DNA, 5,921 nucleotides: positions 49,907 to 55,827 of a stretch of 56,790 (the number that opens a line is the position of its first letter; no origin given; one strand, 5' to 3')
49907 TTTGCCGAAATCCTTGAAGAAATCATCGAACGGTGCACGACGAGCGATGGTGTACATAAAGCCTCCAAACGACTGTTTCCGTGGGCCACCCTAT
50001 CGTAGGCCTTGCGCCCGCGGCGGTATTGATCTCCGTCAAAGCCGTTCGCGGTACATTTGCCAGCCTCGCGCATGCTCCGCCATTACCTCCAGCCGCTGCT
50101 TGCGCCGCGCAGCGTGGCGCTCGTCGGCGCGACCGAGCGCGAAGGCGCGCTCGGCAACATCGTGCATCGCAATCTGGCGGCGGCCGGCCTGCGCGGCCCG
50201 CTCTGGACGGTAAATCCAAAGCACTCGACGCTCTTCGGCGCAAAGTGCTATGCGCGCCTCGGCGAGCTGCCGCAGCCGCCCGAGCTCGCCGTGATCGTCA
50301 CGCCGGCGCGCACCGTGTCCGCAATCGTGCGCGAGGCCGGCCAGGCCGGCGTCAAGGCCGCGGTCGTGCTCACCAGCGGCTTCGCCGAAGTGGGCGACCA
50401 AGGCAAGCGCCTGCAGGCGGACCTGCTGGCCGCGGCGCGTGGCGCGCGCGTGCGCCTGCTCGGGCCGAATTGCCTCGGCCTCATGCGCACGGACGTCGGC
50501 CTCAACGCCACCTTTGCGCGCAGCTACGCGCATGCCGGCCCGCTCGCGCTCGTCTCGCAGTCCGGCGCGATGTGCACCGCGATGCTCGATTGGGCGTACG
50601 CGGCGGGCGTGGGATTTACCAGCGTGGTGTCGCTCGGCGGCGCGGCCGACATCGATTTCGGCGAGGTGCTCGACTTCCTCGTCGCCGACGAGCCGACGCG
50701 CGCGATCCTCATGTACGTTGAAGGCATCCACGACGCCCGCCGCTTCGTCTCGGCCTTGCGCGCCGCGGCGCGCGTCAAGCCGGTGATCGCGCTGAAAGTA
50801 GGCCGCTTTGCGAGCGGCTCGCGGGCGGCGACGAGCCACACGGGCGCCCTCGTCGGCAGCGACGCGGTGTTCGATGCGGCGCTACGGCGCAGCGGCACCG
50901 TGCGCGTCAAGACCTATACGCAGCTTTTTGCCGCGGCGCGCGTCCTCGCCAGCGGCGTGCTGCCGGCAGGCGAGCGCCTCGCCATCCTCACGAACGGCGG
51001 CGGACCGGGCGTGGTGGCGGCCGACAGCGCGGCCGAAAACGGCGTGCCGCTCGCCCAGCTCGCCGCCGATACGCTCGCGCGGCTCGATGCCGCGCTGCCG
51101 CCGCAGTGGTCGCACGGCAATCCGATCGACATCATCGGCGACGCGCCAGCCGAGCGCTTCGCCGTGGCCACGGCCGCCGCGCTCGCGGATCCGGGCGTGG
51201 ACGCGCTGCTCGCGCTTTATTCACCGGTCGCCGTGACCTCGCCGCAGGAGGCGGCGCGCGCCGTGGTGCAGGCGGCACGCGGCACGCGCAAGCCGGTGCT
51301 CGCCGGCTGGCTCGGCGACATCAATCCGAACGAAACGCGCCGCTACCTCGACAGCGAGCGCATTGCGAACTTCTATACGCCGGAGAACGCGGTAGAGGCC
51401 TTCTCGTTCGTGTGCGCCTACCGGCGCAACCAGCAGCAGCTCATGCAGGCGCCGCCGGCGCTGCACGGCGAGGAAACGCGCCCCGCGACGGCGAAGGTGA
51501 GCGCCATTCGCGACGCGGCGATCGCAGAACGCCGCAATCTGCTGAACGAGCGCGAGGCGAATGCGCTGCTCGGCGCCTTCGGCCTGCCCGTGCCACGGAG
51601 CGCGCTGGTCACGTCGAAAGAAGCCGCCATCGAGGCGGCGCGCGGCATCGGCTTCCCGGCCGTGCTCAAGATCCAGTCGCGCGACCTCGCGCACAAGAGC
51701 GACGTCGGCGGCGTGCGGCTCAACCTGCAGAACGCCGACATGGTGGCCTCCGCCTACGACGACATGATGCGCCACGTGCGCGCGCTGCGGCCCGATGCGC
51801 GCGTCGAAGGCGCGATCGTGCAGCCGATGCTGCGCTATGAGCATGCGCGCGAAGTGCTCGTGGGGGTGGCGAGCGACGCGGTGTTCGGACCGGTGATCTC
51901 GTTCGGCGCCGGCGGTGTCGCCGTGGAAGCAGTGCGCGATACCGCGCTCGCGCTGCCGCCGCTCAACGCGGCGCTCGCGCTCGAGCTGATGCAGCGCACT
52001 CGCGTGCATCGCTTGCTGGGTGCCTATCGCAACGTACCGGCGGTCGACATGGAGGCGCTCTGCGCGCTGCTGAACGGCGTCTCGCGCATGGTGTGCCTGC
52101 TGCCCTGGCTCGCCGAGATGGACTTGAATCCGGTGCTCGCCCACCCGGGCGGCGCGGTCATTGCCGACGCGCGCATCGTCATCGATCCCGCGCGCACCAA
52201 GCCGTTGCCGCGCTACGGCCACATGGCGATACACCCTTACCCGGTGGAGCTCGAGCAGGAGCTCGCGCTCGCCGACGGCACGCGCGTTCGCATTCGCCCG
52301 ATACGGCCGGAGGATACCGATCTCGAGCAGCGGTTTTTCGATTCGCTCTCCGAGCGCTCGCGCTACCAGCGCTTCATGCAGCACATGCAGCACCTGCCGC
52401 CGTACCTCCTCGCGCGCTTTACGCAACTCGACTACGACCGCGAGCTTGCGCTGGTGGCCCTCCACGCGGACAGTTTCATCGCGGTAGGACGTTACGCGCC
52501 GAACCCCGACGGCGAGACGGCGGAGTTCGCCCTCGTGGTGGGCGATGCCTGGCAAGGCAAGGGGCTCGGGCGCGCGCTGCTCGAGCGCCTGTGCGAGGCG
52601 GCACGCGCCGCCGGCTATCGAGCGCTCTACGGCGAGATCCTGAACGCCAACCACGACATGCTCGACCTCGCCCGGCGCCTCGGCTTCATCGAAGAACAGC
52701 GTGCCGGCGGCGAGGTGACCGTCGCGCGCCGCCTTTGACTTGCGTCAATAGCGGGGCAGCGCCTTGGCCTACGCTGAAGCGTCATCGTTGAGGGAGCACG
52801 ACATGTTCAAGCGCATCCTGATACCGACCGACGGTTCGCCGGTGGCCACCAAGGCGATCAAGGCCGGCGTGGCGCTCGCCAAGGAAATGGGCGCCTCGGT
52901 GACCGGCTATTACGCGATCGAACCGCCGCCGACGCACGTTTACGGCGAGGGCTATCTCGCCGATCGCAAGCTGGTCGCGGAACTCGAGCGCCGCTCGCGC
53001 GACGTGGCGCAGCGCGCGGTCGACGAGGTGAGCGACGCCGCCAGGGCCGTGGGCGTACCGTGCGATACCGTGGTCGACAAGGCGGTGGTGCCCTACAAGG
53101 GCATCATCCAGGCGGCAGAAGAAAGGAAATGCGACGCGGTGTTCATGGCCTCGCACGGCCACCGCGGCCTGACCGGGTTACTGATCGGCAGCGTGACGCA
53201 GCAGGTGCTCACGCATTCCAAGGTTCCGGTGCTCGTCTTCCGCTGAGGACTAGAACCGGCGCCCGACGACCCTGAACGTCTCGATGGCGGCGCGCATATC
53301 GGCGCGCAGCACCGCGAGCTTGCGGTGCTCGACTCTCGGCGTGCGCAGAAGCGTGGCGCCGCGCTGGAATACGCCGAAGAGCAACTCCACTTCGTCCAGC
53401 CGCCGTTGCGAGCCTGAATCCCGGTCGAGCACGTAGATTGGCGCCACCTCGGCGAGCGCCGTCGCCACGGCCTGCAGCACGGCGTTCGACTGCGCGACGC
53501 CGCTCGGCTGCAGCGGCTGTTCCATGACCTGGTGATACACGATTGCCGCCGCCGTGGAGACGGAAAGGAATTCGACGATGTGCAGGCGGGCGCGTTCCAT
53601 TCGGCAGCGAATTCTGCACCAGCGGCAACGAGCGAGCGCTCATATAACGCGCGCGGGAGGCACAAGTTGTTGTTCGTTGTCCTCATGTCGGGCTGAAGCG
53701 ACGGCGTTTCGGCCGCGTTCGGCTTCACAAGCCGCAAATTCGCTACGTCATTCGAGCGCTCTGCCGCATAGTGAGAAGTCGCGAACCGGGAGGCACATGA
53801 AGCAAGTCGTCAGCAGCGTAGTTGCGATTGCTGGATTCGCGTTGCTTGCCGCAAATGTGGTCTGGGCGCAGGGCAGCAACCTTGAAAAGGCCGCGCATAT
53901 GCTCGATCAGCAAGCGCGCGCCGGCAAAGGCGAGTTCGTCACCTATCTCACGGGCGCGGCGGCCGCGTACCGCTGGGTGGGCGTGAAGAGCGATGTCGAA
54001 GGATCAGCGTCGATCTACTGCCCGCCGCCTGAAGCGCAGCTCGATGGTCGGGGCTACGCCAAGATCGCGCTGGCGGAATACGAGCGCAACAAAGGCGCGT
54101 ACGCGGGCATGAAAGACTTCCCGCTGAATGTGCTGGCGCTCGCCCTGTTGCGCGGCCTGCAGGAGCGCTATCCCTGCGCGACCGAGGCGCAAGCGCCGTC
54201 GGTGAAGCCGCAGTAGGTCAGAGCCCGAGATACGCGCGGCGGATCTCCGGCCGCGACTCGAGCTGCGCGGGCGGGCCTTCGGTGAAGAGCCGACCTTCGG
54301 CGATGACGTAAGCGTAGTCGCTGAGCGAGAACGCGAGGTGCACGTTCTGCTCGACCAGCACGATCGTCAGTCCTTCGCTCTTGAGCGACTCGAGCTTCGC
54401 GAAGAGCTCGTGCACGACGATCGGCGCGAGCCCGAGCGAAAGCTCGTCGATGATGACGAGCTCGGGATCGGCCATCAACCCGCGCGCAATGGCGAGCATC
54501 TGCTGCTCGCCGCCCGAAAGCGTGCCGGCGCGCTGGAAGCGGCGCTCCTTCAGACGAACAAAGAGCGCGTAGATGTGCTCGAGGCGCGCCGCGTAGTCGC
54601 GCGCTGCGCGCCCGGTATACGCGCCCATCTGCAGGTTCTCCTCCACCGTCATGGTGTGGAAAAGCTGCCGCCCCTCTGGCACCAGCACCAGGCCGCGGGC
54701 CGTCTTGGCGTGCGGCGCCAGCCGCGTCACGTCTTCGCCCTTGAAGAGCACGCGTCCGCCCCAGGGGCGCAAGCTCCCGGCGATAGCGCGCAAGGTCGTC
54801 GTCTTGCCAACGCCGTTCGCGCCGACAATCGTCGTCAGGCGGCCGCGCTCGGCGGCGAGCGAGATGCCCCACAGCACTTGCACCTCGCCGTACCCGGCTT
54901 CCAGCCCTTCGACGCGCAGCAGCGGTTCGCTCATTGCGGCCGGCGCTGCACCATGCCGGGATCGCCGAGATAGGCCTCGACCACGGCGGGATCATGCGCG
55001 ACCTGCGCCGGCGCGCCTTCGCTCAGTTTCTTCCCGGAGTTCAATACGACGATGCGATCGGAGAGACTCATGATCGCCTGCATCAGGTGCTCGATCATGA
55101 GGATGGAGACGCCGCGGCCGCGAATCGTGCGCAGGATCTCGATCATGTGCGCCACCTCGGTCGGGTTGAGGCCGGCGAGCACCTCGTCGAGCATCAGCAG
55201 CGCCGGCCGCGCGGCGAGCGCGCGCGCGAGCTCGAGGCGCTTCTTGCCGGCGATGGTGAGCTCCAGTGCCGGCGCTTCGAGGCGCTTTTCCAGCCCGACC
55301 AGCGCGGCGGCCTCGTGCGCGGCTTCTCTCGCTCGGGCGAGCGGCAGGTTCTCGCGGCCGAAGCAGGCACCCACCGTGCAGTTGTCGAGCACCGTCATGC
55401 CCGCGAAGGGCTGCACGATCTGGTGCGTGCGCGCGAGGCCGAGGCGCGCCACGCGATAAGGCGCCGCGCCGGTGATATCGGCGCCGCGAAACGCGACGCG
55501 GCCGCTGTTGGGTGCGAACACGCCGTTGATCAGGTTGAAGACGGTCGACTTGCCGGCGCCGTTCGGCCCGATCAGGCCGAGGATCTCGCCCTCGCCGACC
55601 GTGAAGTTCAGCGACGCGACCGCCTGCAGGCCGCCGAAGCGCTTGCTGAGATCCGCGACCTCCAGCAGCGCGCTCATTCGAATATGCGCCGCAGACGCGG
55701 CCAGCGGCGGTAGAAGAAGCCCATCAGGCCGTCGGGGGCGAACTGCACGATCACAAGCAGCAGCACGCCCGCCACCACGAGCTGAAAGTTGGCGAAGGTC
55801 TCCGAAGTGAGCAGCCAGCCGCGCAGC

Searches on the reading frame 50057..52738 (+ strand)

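Call 31: search_protein_families(library=pfam, proteins=[window:50057-52738:+], max_evalue=0.00001)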
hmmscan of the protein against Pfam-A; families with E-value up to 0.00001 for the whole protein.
window:50057-52738:+ (893 aa): 8 families
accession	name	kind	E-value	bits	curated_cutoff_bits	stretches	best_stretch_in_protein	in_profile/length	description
PF13549.11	ATP-grasp_5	-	7.5e-81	271.1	27.6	1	488-709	2-221/221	ATP-grasp domain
PF13607.11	Succ_CoA_lig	-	5.9e-53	178.8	27.4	1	160-297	1-138/138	Succinyl-CoA ligase like flavodoxin domain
PF13380.12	CoA_binding_2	-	3.6e-22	79.4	22.8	1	18-143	1-114/116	CoA binding domain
PF19045.5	Ligase_CoA_2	-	8.6e-16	58.8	23.7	1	309-449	2-148/162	Ligase-CoA domain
PF00583.31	Acetyltransf_1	-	1.3e-13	51.7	20.7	1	785-877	23-116/116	Acetyltransferase (GNAT) family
PF13302.13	Acetyltransf_3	-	3.5e-09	37.9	25.4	1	743-877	1-137/138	Acetyltransferase (GNAT) domain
PF02629.25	CoA_binding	-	3.9e-09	37.6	22.3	1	18-108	4-97/97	CoA binding domain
PF13508.13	Acetyltransf_7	-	2.7e-07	31.3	27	1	797-878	4-83/84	Acetyltransferase (GNAT) domain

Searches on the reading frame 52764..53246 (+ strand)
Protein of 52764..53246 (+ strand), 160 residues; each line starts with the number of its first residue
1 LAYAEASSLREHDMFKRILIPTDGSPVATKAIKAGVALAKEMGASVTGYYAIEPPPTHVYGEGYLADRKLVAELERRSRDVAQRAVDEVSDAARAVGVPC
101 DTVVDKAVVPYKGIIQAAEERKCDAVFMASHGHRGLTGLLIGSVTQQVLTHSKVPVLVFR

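Call 31: search_protein_families(library=pfam, proteins=[window:52764-53246:+], max_evalue=0.00001)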
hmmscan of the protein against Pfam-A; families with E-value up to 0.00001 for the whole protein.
window:52764-53246:+ (160 aa): 1 family
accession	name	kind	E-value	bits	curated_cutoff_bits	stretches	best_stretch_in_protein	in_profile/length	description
PF00582.32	Usp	-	1.1e-30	107.5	24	1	14-160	1-141/141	Universal stress protein family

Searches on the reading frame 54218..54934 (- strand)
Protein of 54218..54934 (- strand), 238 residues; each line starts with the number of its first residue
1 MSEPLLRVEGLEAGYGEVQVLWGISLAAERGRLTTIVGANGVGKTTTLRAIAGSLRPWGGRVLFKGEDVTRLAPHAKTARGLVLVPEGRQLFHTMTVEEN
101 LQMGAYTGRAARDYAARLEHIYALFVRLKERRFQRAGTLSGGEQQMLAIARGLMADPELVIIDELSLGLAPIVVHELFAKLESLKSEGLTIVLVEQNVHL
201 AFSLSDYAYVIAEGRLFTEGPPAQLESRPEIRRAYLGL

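Call 31: search_protein_families(library=pfam, proteins=[window:54218-54934:-], max_evalue=0.00001)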
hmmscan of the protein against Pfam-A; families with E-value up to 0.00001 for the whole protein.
window:54218-54934:- (238 aa): 3 families
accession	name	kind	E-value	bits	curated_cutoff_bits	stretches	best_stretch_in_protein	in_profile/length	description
PF00005.33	ABC_tran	-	1.5e-27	97.3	25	1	23-164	3-134/137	ABC transporter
PF13304.12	AAA_21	-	5.1e-08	33.8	27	0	33-52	1-20/304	AAA domain, putative AbiEii toxin, Type IV TA system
PF13604.12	AAA_30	-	1.4e-06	28.6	27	1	26-167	13-99/191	AAA domain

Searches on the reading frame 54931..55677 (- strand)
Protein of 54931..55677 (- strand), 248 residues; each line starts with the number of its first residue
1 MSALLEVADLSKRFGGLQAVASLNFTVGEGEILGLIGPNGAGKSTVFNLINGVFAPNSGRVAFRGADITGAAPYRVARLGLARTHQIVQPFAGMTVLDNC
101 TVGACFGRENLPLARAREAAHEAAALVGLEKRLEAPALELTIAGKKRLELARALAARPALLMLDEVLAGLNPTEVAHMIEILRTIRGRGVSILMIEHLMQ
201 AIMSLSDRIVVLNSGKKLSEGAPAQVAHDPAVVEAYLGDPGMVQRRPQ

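Call 31: search_protein_families(library=pfam, proteins=[window:54931-55677:-], max_evalue=0.00001)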
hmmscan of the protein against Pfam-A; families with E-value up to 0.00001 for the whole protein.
window:54931-55677:- (248 aa): 2 families
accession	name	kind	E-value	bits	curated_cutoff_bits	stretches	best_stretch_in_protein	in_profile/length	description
PF00005.33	ABC_tran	-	1e-24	88.1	25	1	22-166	3-135/137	ABC transporter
PF12399.14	BCA_ABC_TP_C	-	2.5e-09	37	25.5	1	216-239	1-24/27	Branched-chain amino acid ATP-binding cassette transporter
